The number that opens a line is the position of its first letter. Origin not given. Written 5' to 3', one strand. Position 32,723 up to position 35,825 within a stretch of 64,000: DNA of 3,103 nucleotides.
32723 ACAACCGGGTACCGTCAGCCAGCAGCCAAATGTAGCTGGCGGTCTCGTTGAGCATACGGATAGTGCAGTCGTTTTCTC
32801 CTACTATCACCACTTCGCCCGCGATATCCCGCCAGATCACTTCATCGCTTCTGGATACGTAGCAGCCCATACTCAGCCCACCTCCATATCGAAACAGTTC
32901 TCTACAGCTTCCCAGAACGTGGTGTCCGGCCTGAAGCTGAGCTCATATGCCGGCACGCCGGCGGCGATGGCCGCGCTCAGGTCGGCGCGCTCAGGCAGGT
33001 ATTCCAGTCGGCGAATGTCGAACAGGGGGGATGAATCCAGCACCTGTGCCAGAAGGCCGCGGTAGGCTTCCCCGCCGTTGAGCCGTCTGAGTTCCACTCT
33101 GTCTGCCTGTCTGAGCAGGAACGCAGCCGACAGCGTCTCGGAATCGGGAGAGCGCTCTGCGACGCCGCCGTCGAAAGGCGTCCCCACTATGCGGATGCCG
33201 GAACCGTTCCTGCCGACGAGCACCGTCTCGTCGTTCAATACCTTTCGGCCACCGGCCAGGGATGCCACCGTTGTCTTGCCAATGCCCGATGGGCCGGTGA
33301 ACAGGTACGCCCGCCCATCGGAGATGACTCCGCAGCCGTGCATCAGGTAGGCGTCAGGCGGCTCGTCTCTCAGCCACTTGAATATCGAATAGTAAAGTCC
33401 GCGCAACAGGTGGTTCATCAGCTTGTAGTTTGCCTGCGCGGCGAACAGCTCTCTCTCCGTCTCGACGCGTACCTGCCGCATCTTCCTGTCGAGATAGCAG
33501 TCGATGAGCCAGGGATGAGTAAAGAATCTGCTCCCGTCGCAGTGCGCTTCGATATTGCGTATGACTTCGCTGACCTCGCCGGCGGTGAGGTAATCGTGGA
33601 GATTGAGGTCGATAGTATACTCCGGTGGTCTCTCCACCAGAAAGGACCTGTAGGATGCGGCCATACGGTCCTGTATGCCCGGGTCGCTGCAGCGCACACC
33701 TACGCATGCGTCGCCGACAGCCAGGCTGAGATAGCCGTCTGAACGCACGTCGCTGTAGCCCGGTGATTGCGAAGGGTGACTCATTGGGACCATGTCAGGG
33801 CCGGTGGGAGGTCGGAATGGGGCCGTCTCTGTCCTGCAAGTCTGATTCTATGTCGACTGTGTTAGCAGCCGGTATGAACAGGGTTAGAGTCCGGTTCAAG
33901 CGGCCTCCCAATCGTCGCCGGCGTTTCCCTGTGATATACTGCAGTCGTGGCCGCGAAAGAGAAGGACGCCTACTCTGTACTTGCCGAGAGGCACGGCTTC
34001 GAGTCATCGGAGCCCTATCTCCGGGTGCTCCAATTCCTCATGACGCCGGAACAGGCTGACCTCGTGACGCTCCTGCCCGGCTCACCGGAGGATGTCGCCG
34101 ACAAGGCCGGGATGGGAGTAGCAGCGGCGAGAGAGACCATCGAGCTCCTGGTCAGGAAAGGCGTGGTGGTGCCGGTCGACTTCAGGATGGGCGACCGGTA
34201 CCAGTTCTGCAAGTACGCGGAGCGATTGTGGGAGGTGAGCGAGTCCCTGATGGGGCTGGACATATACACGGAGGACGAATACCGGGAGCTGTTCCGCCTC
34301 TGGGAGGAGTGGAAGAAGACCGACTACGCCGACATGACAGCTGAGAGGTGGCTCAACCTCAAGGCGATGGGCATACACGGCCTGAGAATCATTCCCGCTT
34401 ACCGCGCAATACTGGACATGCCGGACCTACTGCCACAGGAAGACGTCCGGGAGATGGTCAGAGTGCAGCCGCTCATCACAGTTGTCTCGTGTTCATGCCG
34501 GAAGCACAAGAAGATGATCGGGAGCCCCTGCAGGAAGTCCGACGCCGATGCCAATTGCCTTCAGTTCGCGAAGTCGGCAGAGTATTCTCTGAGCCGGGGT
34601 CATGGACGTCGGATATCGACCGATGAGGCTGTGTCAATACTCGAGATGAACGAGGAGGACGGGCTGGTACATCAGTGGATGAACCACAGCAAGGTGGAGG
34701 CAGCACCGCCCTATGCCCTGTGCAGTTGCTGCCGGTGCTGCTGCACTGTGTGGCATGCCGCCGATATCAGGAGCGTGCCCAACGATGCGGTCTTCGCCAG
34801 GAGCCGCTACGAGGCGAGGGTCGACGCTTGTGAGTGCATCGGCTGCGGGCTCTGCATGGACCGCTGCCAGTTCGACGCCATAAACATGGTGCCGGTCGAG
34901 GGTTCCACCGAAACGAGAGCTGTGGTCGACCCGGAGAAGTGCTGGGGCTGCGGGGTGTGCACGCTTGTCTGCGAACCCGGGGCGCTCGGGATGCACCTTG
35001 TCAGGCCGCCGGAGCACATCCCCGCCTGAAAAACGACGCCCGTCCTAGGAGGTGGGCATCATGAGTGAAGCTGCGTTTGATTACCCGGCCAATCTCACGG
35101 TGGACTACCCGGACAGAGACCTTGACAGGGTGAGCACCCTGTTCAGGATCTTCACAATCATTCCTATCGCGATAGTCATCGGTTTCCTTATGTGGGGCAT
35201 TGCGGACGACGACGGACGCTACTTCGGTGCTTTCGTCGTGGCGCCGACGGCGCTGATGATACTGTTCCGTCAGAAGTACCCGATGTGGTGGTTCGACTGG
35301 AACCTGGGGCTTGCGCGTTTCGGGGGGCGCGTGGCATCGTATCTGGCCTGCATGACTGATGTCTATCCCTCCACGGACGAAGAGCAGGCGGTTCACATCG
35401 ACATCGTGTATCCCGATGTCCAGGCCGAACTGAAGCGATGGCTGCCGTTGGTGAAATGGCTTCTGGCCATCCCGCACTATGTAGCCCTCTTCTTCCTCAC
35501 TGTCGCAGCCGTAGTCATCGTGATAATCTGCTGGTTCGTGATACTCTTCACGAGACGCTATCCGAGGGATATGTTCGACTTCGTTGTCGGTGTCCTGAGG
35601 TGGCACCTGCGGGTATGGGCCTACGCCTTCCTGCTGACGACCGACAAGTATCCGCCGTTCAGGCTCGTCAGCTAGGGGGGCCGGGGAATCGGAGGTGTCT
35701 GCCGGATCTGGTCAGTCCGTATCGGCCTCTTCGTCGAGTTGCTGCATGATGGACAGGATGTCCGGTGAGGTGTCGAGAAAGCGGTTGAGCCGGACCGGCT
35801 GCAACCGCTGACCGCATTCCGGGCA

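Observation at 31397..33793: Compact RiPP gene cluster: HprK-like kinase, RRE, rSAM-SPASM and precursor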

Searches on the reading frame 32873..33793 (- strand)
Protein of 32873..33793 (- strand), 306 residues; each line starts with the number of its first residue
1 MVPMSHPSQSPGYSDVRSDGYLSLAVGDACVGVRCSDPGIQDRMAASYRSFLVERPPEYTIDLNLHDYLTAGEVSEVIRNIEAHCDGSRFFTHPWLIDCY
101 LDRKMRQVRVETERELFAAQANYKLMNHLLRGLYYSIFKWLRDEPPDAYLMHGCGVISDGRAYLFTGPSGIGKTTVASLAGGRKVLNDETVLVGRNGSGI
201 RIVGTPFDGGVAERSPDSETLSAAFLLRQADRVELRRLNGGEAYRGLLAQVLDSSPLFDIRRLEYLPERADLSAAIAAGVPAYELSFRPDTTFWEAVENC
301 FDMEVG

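Call 3: search_protein_families(library=ncbifam, proteins=[window:32873-33793:-], max_evalue=0.01)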
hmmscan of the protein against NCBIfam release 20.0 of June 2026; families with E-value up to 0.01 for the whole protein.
window:32873-33793:- (306 aa): 7 families
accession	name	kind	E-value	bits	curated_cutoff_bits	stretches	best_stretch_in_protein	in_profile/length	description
TIGR04249.1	SCM_chp_ScmC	equivalog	5.4e-05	22.7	125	1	151-300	128-291/292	SynChlorMet cassette protein ScmC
NF011512.0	PRK14950.1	equivalog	0.0015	17.8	593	1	160-179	38-57/585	DNA polymerase III subunits gamma and tau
TIGR04355.1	HprK_rel_B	hypoth_equivalog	0.0015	17.7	200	1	148-205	144-203/351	HprK-related kinase B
TIGR02397.1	dnaX_nterm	equivalog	0.0022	17.3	250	1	161-178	37-54/355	DNA polymerase III subunit gamma/tau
TIGR04352.1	HprK_rel_A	equivalog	0.0032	16.6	200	1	147-198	95-148/280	HprK-related kinase A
NF041379.1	OS_HP4_CYCXC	equivalog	0.0039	17.2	90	1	66-119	16-69/90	CYCXC family (seleno)protein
NF011524.0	PRK14963.1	equivalog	0.0051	15.9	601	1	160-179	36-55/647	DNA polymerase III subunits gamma and tau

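Call 4: search_protein_families(library=pfam, proteins=[window:32873-33793:-], max_evalue=0.01)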
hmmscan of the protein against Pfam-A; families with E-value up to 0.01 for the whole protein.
window:32873-33793:- (306 aa): 0 families

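Call 24: find_homologous_proteins(query=window:32873-33793:-, max_evalue=0.00001)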
Query window:32873-33793:- (306 aa): 48 proteins with E <= 0.00001 among 6143 candidates.
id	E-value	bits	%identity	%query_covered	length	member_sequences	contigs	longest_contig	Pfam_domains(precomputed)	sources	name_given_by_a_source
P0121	9.1e-206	700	100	100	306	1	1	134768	PF27840.1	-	-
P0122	4.1e-131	455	70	92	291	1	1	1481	PF27840.1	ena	-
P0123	7.7e-131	454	70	92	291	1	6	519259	PF27840.1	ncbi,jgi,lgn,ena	-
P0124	4.6e-117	409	68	84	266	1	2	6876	PF27840.1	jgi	jgi:hypothetical protein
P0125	4.3e-106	373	56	97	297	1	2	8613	PF27840.1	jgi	jgi:hypothetical protein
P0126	3.2e-97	344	55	92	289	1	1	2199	PF27840.1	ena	-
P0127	8.6e-97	342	52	93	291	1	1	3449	PF27840.1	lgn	-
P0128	1.2e-89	319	52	91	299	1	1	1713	PF27840.1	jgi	jgi:hypothetical protein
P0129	6.9e-87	310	50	91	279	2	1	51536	PF27840.1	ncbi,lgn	-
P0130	5.6e-86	307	50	91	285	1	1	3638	PF27840.1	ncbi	-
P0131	1.3e-85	306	52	92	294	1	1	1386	PF27840.1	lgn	-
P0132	2.0e-85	305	49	93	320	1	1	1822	PF27840.1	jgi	jgi:hypothetical protein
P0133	1.6e-84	302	50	93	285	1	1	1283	PF27840.1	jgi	jgi:hypothetical protein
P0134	7.5e-84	300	49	90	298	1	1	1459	PF27840.1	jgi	jgi:hypothetical protein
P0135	2.2e-83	298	50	91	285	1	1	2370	PF27840.1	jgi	jgi:hypothetical protein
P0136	8.8e-83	296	48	90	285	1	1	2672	PF27840.1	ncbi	-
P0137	1.7e-82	295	48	91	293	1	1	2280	PF27840.1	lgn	-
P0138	9.8e-82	293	48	91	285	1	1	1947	PF27840.1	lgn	-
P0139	1.5e-81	292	48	91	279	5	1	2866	PF27840.1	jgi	-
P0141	6.7e-81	290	47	91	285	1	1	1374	PF27840.1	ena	-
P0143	5.4e-79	284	47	91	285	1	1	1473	PF27840.1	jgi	jgi:hypothetical protein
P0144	7.3e-79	283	46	94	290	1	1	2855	PF27840.1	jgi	jgi:hypothetical protein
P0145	3.3e-78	281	49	90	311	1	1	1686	PF27840.1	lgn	-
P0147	7.5e-78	280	44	97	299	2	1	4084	PF27840.1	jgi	jgi:hypothetical protein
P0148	2.4e-77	278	46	90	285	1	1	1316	PF27840.1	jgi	jgi:hypothetical protein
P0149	2.0e-76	275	47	90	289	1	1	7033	PF27840.1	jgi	jgi:hypothetical protein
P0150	1.7e-74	269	45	91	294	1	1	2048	PF27840.1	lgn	-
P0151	5.1e-74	268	48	84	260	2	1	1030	PF27840.1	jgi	jgi:hypothetical protein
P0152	1.0e-73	267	45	91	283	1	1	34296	PF27840.1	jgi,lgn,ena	-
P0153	2.8e-73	265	47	91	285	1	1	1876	PF27840.1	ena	-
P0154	3.5e-73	265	45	90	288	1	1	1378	PF27840.1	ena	-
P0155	7.2e-73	264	45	91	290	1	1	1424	PF27840.1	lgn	-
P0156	1.7e-72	263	44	92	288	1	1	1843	PF27840.1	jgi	-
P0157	4.7e-69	251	43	92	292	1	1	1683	PF27840.1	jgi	jgi:hypothetical protein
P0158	4.9e-69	251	40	93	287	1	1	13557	PF27840.1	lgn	-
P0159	2.8e-68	249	45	91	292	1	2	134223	PF27840.1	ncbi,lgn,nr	ncbi:MAG: hypothetical protein KJ624_01580 [Chloroflexi bacterium]|nr:hypothetical protein [Chlorofl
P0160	2.6e-67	246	43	91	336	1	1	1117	PF27840.1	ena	-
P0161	2.9e-67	245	45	84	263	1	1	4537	PF27840.1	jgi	jgi:hypothetical protein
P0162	1.9e-64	236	47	84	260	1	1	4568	PF27840.1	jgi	jgi:hypothetical protein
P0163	8.0e-56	208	52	63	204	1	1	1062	PF27840.1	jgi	jgi:hypothetical protein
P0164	3.2e-18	84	41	49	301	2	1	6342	PF27840.1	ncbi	-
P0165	1.2e-16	79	37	49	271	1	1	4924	PF27840.1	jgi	jgi:hypothetical protein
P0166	1.6e-14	72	37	49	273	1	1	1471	PF27840.1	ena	-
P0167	3.4e-7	48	33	46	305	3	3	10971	PF13671.13,PF27840.1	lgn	-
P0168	2.9e-6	45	33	46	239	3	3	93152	PF27840.1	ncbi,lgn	-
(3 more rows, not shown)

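Call 27: search_solved_structures(query=A2, max_evalue=1, show_alignments=2)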
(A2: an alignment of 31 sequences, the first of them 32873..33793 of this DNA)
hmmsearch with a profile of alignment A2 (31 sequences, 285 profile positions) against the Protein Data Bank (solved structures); distinct sequences matched with E-value up to 1: 239 (the best 60 are shown).
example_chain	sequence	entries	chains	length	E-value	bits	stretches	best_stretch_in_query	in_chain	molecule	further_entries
6c2u_A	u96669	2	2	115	1.3e-07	34.9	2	149-168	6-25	phosphate-loop protein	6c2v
3j3t_A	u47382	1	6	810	0.0012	21.9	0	147-183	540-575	Negative regulator of genetic competence ClpC/MecB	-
3j3s_A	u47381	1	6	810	0.0012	21.9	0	147-183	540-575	Negative regulator of genetic competence ClpC/MecB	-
3j3r_A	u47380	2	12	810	0.0012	21.9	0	147-183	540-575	Negative regulator of genetic competence ClpC/MecB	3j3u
7abr_A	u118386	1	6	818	0.0012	21.9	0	147-183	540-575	Negative regulator of genetic competence ClpC/MecB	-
9lur_A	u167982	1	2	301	0.0038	20.2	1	141-166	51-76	ESX-1 secretion system protein EccA1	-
6pan_A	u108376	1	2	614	0.0072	19.3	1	130-164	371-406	ATM1-type heavy metal exporter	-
6paq_A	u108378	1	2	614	0.0072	19.3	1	130-164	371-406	ATM1-type heavy metal exporter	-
4mrn_A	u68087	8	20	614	0.0072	19.3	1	130-164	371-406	ABC transporter related protein | ATM1-type heavy metal exporter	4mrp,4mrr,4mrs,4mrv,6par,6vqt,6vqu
6pam_A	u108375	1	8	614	0.0072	19.3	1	130-164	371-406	ATM1-type heavy metal exporter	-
6pao_A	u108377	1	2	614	0.0073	19.3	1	130-164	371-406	ATM1-type heavy metal exporter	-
3pxi_A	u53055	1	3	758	0.0073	19.3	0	147-185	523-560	Negative regulator of genetic competence ClpC/MecB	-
7swl_A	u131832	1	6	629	0.0081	19.1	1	145-164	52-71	Rix7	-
9d2f_A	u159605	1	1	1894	0.0088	19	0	141-165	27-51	Adenylate kinase 9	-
6mat_A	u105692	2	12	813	0.014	18.3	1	145-164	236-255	Rix7 mutant | Rix7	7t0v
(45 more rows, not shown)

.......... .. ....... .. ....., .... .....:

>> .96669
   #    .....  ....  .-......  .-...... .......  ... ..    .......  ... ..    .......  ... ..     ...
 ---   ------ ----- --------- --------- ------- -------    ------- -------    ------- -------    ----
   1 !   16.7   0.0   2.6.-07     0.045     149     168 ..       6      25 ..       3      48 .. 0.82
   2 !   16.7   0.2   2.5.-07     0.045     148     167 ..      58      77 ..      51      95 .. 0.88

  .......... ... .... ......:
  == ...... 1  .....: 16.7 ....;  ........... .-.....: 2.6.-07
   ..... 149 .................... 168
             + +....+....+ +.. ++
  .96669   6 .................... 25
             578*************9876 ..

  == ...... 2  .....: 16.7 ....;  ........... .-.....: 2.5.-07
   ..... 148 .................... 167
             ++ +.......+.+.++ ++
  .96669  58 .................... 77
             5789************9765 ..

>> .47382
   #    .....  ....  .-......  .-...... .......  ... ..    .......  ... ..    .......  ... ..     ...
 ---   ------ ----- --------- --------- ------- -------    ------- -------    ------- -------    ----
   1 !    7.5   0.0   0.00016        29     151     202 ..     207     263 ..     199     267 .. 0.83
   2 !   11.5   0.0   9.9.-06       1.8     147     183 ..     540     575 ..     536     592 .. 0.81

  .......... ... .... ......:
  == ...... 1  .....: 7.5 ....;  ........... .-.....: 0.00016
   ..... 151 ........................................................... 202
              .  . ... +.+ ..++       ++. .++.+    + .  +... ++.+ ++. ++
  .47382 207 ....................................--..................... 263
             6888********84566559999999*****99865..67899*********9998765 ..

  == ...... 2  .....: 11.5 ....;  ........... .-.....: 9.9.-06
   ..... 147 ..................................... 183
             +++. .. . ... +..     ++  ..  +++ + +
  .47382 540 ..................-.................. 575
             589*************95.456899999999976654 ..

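Call 28: find_related_loci(query=A2, collection=metagenome_contigs, flank=6000)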
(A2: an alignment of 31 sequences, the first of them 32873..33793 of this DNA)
Query A2 (306 aa) in metagenome_contigs; peptide patterns used: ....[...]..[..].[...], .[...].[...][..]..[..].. (x = any residue, [..] = any of these).
600 stretches matched a pattern (row limit reached: there are more); 1 encode a relative of the query (tblastn E <= 1e-3); 1 distinct loci.
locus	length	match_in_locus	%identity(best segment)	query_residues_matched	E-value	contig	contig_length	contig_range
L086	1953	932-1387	34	150-299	5e-13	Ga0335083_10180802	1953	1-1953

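Call 29: find_encoding_contigs(protein=P0121, flank=1000, max_places=2)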
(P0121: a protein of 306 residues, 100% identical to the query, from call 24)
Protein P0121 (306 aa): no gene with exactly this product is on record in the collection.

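Call 31: find_encoding_contigs(protein=P0159, flank=6000, max_places=2)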
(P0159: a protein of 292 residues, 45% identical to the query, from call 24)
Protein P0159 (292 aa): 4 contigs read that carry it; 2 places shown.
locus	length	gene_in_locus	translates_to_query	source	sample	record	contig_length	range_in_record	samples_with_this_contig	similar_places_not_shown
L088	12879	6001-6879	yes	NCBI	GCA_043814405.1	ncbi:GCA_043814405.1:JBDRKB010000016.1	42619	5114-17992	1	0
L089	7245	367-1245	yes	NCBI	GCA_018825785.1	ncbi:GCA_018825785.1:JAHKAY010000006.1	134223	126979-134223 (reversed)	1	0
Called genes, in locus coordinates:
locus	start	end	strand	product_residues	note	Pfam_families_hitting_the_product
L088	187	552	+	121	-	PF01047:MarR, PF12802:MarR_2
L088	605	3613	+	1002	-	PF00873:ACR_tran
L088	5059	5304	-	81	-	-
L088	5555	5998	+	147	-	-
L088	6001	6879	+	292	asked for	PF27840:ScmC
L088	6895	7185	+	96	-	PF05402:PqqD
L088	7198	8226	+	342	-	PF04055:Radical_SAM, PF13186:SPASM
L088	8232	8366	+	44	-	-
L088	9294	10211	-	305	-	PF00890:FAD_binding_2 (weak), PF01266:DAO (weak), PF01946:Thi4 (faint), PF03486:HI0933_like (faint), PF07992:Pyr_redox_2, PF12831:FAD_oxidored (weak), PF13738:Pyr_redox_3, PF00070:Pyr_redox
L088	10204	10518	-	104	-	-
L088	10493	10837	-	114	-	PF00085:Thioredoxin, PF14595:Thioredoxin_9 (weak), PF13098:Thioredoxin_2, PF13905:Thioredoxin_8 (faint)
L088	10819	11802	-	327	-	PF02504:FA_synthesis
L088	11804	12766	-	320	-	PF01869:BcrAD_BadFG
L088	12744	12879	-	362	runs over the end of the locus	PF09989:DUF2229 (weak)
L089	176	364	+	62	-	-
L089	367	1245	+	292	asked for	PF27840:ScmC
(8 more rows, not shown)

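Call 35: predict_structure(alignment_id=A2)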
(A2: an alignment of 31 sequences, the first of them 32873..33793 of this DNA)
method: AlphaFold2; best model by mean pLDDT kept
length: 306 residues; sequences in the alignment: 31
mean_pLDDT: 91.7   pTM: 0.87
mean pLDDT of the five models: 91.7, 91.3, 89.9, 89.2, 87.4
residues with pLDDT >= 90: 259; 70-90: 25; 50-70: 7; < 50: 15
segments of 3 or more residues with pLDDT < 50: 1-13
pLDDT, mean of each block of 10 residues (from residue 1): 39 56 97 96 96 96 97 94 96 98 97 93 93 96 95 97 96 96 97 94 97 96 97 96 97 93 90 97 95 93 62
secondary structure, 60 per line:
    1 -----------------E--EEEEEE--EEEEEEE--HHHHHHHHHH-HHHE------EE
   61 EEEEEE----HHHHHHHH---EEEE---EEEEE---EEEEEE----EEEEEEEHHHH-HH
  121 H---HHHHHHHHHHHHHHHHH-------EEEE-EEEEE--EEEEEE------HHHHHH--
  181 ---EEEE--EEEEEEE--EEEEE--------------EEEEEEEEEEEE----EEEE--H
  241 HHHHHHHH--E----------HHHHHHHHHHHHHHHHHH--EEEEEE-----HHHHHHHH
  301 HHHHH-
elements in order: E21-26 E29-35 H38-47 E59-66 H71-78 E82-85 E89-93 E97-102 E107-113 H114-117 H125-141 E149-152 E154-158 E161-166 H173-178 E184-187 E190-196 E199-203 E218-229 E234-237 H240-248 H262-279 E282-287 H293-305

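Call 39: fold_search(model_id=the predicted structure, library=pdb)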
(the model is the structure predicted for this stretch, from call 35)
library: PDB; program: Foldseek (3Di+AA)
matches with E <= 10: 294; with E <= 0.001: 60
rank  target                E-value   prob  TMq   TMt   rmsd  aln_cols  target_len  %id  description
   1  2pc9_B                2.4e-08  1.00  0.46  0.30   8.7       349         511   16  Crystal Structure Of ATP-Dependent Phosphoenolpyruvate Carboxykinase From Thermus thermophilus HB8 (released 2007-10-02)
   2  6com                  4.7e-08  1.00  0.48  0.31   8.5       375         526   14  2.3A crystal structure of E. coli phosphoenolpyruvate carboxykinase mutant Asp269Asn (released 2018-04-04)
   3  1oen                  5.0e-08  1.00  0.49  0.32   7.8       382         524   12  PHOSPHOENOLPYRUVATE CARBOXYKINASE (released 1996-11-08)
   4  1aq2                  8.0e-08  1.00  0.49  0.31   8.3       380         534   14  PHOSPHOENOLPYRUVATE CARBOXYKINASE (released 1998-10-14)
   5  1os1                  9.0e-08  1.00  0.44  0.27   9.5       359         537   13  Structure of Phosphoenolpyruvate Carboxykinase complexed with ATP,Mg, Ca and pyruvate. (released 2003-09-23)
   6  2pc9_D                1.1e-07  1.00  0.48  0.31   8.4       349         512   15  Crystal Structure Of ATP-Dependent Phosphoenolpyruvate Carboxykinase From Thermus thermophilus HB8 (released 2007-10-02)
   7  1ayl                  1.1e-07  1.00  0.46  0.29   7.9       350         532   13  PHOSPHOENOLPYRUVATE CARBOXYKINASE (released 1997-01-11)
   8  6asi                  1.1e-07  1.00  0.45  0.29   8.4       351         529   14  E. coli phosphoenolpyruvate carboxykinase G209S mutant bound to methanesulfonate (released 2018-08-29)
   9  2pc9_C                1.2e-07  1.00  0.48  0.31   7.8       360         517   14  Crystal Structure Of ATP-Dependent Phosphoenolpyruvate Carboxykinase From Thermus thermophilus HB8 (released 2007-10-02)
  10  1j3b_B                1.5e-07  1.00  0.49  0.31   8.4       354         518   14  Crystal structure of ATP-dependent phosphoenolpyruvate carboxykinase from Thermus thermophilus HB8 (released 2003-02-11)
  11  2pc9_A                1.7e-07  1.00  0.50  0.32   8.5       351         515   15  Crystal Structure Of ATP-Dependent Phosphoenolpyruvate Carboxykinase From Thermus thermophilus HB8 (released 2007-10-02)
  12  1ylh                  2.0e-07  1.00  0.46  0.30   8.1       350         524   13  Crystal Structure of Phosphoenolpyruvate Carboxykinase from Actinobaccilus succinogenes in Complex with Manganese and Py (released 2005-06-28)
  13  6asn                  2.5e-07  1.00  0.44  0.28   9.8       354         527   12  E. coli phosphoenolpyruvate carboxykinase K212I F216V mutant bound to methanesulfonate (released 2018-08-29)
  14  6v2m                  2.6e-07  1.00  0.49  0.32   8.6       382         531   12  Structure of Escherichia coli Asp269Asn mutant phosphoenolpyruvate carboxykinase (released 2019-12-11)
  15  1xkv_A                3.0e-07  1.00  0.47  0.30   9.4       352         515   15  Crystal Structure Of ATP-Dependent Phosphoenolpyruvate Carboxykinase From Thermus thermophilus HB8 (released 2005-10-11)
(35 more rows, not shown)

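Call 79: search_protein_representatives(alignment_id=A2)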
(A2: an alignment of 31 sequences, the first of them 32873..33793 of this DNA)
Query: 31 sequences, 285 profile positions. Proteins with E-value up to 0.001 (for the whole library): 25053; up to 1e-10: 12498; up to 1e-30: 979. The best 150 are listed.
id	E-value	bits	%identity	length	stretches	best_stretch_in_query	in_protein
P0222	2.7e-108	378.4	-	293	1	5-285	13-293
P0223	4.9e-95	334.9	-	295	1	4-284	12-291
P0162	2.6e-94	332.5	-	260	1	27-284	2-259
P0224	5.1e-69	249.5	-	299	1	4-284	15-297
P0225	1.1e-62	228.8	-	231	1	7-210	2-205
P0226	1.1e-62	228.7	-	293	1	4-284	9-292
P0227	2.2e-61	224.5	-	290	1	4-284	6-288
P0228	1.1e-60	222.2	-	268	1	6-283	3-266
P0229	3.1e-59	217.4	-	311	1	4-283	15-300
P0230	6.6e-58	213.1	-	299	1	3-284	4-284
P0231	1.9e-56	208.3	-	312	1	6-284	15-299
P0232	9.2e-56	206.0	-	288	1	5-284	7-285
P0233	4.8e-55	203.7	-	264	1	5-284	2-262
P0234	6.7e-55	203.2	-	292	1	6-284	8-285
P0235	2.1e-54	201.5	-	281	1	26-284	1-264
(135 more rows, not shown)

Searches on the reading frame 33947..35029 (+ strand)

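Call 64: search_protein_families(library=pfam, proteins=[window:33947-35029:+], max_evalue=0.001)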
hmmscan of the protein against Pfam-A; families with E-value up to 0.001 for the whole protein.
window:33947-35029:+ (360 aa): 5 families
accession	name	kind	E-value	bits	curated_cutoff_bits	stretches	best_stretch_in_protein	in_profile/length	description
PF00037.32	Fer4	-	6.2e-10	38.9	21.1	2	326-347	2-23/24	4Fe-4S binding domain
PF12838.12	Fer4_7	-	7.5e-10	39.6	27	1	297-346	2-52/52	4Fe-4S dicluster domain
PF14697.11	Fer4_21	-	5e-08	33.4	35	1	290-342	1-51/59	4Fe-4S dicluster domain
PF13187.11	Fer4_9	-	3.2e-07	30.7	27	1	296-346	1-51/52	4Fe-4S dicluster domain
PF12837.12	Fer4_6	-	0.00081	19.7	25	1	325-347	2-24/24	4Fe-4S binding domain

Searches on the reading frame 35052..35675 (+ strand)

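Call 64: search_protein_families(library=pfam, proteins=[window:35052-35675:+], max_evalue=0.001)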
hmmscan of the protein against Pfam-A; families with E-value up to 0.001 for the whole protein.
window:35052-35675:+ (207 aa): 1 family
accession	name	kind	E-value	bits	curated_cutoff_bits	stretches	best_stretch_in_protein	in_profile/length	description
PF14333.11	DUF4389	-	1.5e-14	54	25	1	134-203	6-75/76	Domain of unknown function (DUF4389)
